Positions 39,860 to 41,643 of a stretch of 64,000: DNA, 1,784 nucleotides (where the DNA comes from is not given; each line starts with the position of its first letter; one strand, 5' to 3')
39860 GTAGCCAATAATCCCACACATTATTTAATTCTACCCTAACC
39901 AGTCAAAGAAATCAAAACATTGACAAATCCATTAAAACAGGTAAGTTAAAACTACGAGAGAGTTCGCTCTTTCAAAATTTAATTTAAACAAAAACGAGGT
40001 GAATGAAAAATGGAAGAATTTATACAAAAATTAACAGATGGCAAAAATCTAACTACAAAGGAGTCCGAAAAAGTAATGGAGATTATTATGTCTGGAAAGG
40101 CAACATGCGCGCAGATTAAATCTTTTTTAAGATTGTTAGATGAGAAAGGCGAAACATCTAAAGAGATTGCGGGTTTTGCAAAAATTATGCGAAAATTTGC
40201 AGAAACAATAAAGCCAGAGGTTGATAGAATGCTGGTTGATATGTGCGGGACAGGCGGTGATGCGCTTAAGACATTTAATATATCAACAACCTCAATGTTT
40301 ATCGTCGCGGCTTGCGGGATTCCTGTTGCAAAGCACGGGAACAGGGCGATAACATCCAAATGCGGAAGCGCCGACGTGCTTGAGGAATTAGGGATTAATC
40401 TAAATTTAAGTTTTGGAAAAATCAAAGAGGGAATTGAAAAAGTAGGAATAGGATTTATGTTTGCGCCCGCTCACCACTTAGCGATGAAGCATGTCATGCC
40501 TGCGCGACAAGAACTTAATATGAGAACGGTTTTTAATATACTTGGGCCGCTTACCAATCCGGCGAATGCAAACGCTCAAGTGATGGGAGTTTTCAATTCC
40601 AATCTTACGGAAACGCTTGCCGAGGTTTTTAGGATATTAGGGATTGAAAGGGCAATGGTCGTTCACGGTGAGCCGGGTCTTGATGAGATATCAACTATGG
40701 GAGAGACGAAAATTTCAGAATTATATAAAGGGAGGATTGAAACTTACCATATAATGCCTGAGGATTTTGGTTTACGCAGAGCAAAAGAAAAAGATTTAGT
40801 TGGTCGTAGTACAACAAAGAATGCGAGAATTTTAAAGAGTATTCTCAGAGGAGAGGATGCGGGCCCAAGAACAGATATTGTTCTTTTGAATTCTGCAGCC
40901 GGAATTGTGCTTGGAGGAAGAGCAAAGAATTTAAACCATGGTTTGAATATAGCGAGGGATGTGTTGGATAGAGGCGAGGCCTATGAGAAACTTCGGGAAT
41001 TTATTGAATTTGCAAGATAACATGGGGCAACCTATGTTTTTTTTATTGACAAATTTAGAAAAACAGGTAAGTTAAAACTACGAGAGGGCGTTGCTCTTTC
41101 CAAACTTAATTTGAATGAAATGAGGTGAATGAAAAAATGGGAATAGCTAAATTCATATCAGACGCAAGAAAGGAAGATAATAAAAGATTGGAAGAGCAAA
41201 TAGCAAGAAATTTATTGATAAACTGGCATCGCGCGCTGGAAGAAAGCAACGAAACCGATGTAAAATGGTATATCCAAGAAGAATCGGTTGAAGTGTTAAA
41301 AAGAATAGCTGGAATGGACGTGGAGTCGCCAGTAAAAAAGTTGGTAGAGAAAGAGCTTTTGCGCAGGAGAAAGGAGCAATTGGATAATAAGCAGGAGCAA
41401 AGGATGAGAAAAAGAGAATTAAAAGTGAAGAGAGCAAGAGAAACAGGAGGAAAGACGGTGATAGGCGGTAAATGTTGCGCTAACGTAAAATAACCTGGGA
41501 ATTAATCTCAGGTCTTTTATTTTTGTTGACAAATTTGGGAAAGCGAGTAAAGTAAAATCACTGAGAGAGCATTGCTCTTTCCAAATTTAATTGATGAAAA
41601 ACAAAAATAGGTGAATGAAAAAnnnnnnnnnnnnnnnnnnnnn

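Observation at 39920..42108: trpD and two unknown K/E-rich small genes each sit behind a paralogous ~90-nt promoter/5'-hairpin/RBS cassette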

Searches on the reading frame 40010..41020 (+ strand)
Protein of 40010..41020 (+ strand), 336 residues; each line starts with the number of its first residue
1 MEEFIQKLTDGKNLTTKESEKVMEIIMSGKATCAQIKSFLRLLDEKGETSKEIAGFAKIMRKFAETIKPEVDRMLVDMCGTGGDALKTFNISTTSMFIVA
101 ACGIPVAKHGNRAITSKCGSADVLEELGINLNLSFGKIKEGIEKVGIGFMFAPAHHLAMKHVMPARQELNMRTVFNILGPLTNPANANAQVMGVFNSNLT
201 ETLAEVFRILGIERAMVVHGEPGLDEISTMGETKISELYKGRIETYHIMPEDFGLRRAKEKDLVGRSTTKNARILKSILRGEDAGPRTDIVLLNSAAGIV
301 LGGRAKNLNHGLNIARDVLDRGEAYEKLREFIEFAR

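Call 11: search_protein_families(library=pfam, proteins=[window:40010-41020:+], max_evalue=0.1)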
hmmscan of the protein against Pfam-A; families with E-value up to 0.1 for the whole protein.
window:40010-41020:+ (336 aa): 2 families
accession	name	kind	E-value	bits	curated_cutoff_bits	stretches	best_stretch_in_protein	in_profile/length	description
PF00591.27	Glycos_transf_3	-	1.7e-93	313.4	27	1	74-325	3-253/253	Glycosyl transferase family, a/b domain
PF02885.22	Glycos_trans_3N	-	1.2e-17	63.9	26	1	3-64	2-63/63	Glycosyl transferase family, helical bundle domain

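Call 13: search_protein_families(library=ncbifam, proteins=[window:40010-41020:+], max_evalue=0.1)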
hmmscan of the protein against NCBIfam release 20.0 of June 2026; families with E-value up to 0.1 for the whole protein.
window:40010-41020:+ (336 aa): 13 families
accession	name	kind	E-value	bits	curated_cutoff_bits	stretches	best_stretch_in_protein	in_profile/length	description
TIGR01245.1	trpD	equivalog_domain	4.8e-130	433.7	199.05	1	5-333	1-329/330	anthranilate phosphoribosyltransferase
NF011201.0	PRK14607.1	equivalog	1.3e-121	406.9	670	1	2-334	196-527/534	bifunctional anthranilate synthase component II/anthranilate phosphoribosyltransferase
NF007073.0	PRK09522.1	equivalog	2.9e-72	244.3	738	1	3-328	202-524/531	bifunctional anthranilate synthase glutamate amidotransferase component TrpG/anthranilate phosphoribosyltransferase TrpD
NF005635.0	PRK07394.1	equivalog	6.4e-36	124.3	287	1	11-334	19-343/348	hypothetical protein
NF006564.0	PRK09071.1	equivalog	8.1e-30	103.9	257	1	9-252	25-265/335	glycosyl transferase family protein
NF003338.0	PRK04350.1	subfamily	1.7e-18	66.3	434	2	4-148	95-235/502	thymidine phosphorylase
TIGR03327.1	AMP_phos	equivalog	1.8e-18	66.4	535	2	3-158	89-240/500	AMP phosphorylase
TIGR02645.1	ARCH_P_rylase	hypoth_equivalog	4.4e-18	65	434.6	2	4-157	89-238/493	putative thymidine phosphorylase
NF006005.0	PRK08136.1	equivalog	1.3e-14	54.3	185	1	11-287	17-292/314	DNA-binding protein YbiB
TIGR02644.1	Y_phosphoryl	subfamily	7.8e-11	41.4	409.05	1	2-149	2-148/417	pyrimidine-nucleoside phosphorylase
NF004747.0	PRK06078.1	equivalog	2.7e-09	36.1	559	1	3-127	5-127/434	pyrimidine-nucleoside phosphorylase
NF004490.0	PRK05820.1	equivalog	5.5e-09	35.2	269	1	2-155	6-157/439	thymidine phosphorylase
TIGR02643.1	T_phosphoryl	equivalog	4.6e-06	25.8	570.7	1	2-147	4-150/437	thymidine phosphorylase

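Call 18: find_homologous_proteins(query=window:40010-41020:+, max_evalue=1e-30)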
Query window:40010-41020:+ (336 aa): 8000 proteins with E <= 1e-30 among 8000 candidates; the best 120 are listed.
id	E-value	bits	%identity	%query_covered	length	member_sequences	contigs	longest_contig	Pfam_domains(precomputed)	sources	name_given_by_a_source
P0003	5.9e-216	734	100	100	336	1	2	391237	PF00591.28,PF02885.23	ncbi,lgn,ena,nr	ncbi:anthranilate phosphoribosyltransferase [Candidatus Parcubacteria bacterium]|nr:anthranilate pho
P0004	1.4e-154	532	72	100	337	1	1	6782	PF00591.28,PF02885.23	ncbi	-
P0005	1.3e-150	519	71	100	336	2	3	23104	PF00591.28,PF02885.23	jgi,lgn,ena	-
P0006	2.6e-149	515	71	100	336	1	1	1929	PF00591.28,PF02885.23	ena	-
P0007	5.2e-149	514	72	100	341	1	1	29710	PF00591.28,PF02885.23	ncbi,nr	ncbi:MAG: anthranilate phosphoribosyltransferase [Candidatus Altiarchaeota archaeon]|nr:anthranilate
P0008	8.0e-149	513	70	100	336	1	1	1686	PF00591.28,PF02885.23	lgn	-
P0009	2.0e-148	512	69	100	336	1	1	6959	PF00591.28,PF02885.23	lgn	-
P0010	2.2e-148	512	69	100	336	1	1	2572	PF00591.28,PF02885.23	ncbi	-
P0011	4.5e-147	508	68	100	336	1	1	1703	PF00591.28,PF02885.23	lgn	-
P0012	8.0e-147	507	69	99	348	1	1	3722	PF00591.28,PF02885.23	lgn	-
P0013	1.3e-146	506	69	99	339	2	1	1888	PF00591.28,PF02885.23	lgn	-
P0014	1.3e-146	506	68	100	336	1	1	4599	PF00591.28,PF02885.23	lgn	-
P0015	2.0e-146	505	70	100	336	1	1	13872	PF00591.28,PF02885.23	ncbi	-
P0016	3.9e-146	505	75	93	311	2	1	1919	PF00591.28,PF02885.23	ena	-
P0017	7.5e-146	504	70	100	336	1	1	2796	PF00591.28,PF02885.23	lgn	-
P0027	1.9e-142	492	67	100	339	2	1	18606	PF00591.28,PF02885.23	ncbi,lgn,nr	ncbi:anthranilate phosphoribosyltransferase [Patescibacteria group bacterium]|nr:anthranilate phosph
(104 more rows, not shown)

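Call 20: find_encoding_contigs(protein=P0004, flank=6000, max_places=3)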
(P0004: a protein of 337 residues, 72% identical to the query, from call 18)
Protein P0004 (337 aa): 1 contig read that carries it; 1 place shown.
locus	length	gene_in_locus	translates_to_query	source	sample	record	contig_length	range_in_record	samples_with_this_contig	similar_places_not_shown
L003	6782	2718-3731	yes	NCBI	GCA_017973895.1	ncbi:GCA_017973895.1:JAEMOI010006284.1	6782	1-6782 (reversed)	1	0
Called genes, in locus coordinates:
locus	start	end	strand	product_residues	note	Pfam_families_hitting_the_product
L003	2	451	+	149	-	?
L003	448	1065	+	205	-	PF00117:GATase, PF07722:Peptidase_C26 (weak)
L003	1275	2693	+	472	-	PF13173:AAA_14, PF13635:DUF4143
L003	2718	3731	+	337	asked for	PF02885:Glycos_trans_3N, PF00591:Glycos_transf_3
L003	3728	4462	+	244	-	PF00218:IGPS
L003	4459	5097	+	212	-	PF00697:PRAI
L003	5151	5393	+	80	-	PF04014:MazE_antitoxin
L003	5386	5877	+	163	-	PF01850:PIN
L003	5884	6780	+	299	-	?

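Call 21: find_encoding_contigs(protein=P0005, flank=6000, max_places=3)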
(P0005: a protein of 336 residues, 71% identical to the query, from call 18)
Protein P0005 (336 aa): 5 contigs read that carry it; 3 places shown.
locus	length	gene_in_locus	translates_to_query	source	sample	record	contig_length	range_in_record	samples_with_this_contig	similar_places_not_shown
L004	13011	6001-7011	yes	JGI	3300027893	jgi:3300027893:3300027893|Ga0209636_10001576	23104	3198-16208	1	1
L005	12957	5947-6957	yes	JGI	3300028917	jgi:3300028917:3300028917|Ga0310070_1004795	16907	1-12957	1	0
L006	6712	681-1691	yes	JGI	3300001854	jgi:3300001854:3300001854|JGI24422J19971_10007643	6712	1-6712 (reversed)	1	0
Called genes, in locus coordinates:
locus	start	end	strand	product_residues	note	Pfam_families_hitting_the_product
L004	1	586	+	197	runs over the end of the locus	-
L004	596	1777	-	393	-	PF08714:Fae, PF00215:OMPdecase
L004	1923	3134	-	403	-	PF00162:PGK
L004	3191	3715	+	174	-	-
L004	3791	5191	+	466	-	PF04715:, PF00425:Chorismate_bind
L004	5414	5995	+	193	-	PF00117:GATase, PF07722:Peptidase_C26 (weak)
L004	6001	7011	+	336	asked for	PF02885:Glycos_trans_3N, PF00591:Glycos_transf_3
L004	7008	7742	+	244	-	PF00218:IGPS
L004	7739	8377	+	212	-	PF00697:PRAI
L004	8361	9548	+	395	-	PF00291:PALP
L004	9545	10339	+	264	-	PF00290:Trp_syntA, PF00977:His_biosynth (weak)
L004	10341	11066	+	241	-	PF23023:Anti-Pycsar_Apyc1, PF00753:Lactamase_B, PF12706:Lactamase_B_2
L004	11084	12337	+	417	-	PF00330:Aconitase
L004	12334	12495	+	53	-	-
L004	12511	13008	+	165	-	PF00694:Aconitase_C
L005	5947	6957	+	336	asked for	PF02885:Glycos_trans_3N, PF00591:Glycos_transf_3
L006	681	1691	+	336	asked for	PF02885:Glycos_trans_3N, PF00591:Glycos_transf_3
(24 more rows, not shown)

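Call 22: find_encoding_contigs(protein=P0027, flank=6000, max_places=3)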
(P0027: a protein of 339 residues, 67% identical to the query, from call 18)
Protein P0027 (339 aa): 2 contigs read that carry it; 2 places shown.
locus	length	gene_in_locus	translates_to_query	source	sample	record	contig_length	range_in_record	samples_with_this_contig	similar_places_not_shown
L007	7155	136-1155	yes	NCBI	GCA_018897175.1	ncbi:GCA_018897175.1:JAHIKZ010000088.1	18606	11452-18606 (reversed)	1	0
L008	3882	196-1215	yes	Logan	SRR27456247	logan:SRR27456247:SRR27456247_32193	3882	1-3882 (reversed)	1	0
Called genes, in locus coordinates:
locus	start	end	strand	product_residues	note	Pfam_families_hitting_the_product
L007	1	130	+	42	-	PF00117:GATase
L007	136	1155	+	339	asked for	PF02885:Glycos_trans_3N, PF00591:Glycos_transf_3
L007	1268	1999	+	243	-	PF00218:IGPS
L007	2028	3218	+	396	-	PF00291:PALP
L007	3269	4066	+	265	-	PF00290:Trp_syntA, PF00977:His_biosynth (weak)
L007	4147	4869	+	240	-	-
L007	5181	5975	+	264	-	PF01791:DeoC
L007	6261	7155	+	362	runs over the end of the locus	PF01959:DHQS, PF26558:DHQS_2nd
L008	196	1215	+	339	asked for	PF02885:Glycos_trans_3N, PF00591:Glycos_transf_3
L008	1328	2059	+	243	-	PF00218:IGPS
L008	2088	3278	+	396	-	PF00291:PALP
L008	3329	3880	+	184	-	?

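Call 49: search_protein_families(library=padloc, proteins=[window:40010-41017:+], max_evalue=1)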
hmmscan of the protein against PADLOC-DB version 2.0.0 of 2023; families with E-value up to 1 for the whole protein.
window:40010-41017:+ (336 aa): 0 families

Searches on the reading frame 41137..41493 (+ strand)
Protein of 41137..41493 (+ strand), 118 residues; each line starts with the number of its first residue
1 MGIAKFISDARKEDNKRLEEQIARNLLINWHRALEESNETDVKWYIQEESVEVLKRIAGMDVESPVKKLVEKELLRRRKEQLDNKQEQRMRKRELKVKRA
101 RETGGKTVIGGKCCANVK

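Call 11: search_protein_families(library=pfam, proteins=[window:41137-41493:+], max_evalue=0.1)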
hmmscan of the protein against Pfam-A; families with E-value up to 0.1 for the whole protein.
window:41137-41493:+ (118 aa): 1 family
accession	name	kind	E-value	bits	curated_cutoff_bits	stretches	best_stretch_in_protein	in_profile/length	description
PF18452.7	Ig_6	-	0.056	13.7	25.5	1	29-59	34-63/128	Immunoglobulin domain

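Call 13: search_protein_families(library=ncbifam, proteins=[window:41137-41493:+], max_evalue=0.1)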
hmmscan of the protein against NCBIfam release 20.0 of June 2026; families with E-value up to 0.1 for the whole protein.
window:41137-41493:+ (118 aa): 1 family
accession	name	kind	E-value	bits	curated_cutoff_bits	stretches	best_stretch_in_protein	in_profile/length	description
NF003068.0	PRK03991.1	equivalog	0.069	11.5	484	1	23-95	135-208/613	threonine--tRNA ligase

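Call 15: find_homologous_proteins(query=window:41137-41493:+, max_evalue=0.01)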
Query window:41137-41493:+ (118 aa): 1 proteins with E <= 0.01 among 11 candidates.
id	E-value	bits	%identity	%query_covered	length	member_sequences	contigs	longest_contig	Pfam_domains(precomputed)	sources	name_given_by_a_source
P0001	1.5e-67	242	100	100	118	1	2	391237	-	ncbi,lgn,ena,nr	ncbi:hypothetical protein KAS79_01480 [Candidatus Parcubacteria bacterium]|nr:hypothetical protein [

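Call 17: find_encoding_contigs(protein=P0001, flank=10000, max_places=6)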
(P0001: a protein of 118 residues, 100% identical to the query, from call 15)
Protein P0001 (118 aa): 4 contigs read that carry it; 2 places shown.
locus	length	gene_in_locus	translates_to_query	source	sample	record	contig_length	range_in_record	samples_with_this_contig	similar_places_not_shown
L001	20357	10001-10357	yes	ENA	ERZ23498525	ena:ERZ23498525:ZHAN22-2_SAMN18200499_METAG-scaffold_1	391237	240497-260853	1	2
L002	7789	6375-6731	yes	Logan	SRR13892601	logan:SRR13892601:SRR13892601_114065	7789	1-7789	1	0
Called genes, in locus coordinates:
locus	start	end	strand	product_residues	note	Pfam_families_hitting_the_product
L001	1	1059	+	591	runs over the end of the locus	PF13328:HD_4, PF01966:HD, PF04607:RelA_SpoT, PF02824:TGS, PF28438:RelA_RIS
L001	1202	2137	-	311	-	PF00480:ROK (faint), PF01869:BcrAD_BadFG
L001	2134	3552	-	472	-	PF02568:ThiI, PF03054:tRNA_Me_trans (weak), PF24167:DUF7411 (weak), PF18297:NFACT-R_2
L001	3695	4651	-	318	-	PF01933:CofD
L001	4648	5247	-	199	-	PF01558:POR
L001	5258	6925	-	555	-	PF01855:POR_N, PF02775:TPP_enzyme_C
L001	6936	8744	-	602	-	PF13522:GATase_6, PF13537:GATase_7, PF01380:SIS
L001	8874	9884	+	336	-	PF02885:Glycos_trans_3N, PF00591:Glycos_transf_3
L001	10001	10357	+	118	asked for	-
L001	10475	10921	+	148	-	-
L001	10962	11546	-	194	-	PF01195:Pept_tRNA_hydro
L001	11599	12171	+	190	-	PF10502:Peptidase_S26, PF00717:Peptidase_S24 (faint)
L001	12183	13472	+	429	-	PF13393:tRNA-synt_His, PF00587:tRNA-synt_2b, PF03129:HGTP_anticodon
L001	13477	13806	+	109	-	PF11969:DcpS_C, PF01230:HIT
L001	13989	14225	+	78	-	-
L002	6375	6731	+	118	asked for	-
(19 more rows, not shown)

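Call 48: search_protein_families(library=phrogs, proteins=[window:41137-41490:+], max_evalue=1)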
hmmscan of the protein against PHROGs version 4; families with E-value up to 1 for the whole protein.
window:41137-41490:+ (118 aa): 0 families

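Call 49: search_protein_families(library=padloc, proteins=[window:41137-41490:+], max_evalue=1)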
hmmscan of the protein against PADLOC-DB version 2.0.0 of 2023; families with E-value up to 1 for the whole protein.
window:41137-41490:+ (118 aa): 0 families

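Call 52: predict_structure(protein=window:41137-41490:+)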
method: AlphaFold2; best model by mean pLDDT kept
length: 118 residues; sequences in the alignment: 1
mean_pLDDT: 72.3   pTM: 0.33
mean pLDDT of the five models: 72.3, 69.6, 66.2, 64.4, 61.0
residues with pLDDT >= 90: 23; 70-90: 44; 50-70: 39; < 50: 12
segments of 3 or more residues with pLDDT < 50: 44-49, 59-62
pLDDT, mean of each block of 10 residues (from residue 1): 71 81 78 62 49 54 63 91 97 91 70 55
secondary structure, 60 per line:
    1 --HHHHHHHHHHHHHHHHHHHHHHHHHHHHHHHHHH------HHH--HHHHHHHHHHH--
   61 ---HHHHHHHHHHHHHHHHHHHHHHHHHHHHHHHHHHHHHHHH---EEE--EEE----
elements in order: H3-36 H48-58 H64-103 E107-109 E112-114

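Call 73: search_solved_structures(query=window:41137-41490:+, max_evalue=1)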
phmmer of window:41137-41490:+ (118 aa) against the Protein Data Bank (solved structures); distinct sequences matched with E-value up to 1: 4.
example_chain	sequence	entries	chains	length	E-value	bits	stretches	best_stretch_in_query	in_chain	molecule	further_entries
1a93_A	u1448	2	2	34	0.19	15.3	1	63-88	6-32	MYC PROTO-ONCOGENE PROTEIN | C-MYC-MAX HETERODIMERIC LEUCINE ZIPPER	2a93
9e2g_4Q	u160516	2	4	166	0.2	15.3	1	45-90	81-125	MOP23C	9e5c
6rxv_CV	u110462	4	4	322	0.36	14.4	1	10-59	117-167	Rrp7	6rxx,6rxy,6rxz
2k1o_A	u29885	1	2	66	0.82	13.3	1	39-77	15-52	Putative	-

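Call 76: fold_search(model_id=the predicted structure, library=pdb)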
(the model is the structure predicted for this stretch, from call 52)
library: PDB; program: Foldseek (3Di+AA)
matches with E <= 10: 0; with E <= 0.001: 0
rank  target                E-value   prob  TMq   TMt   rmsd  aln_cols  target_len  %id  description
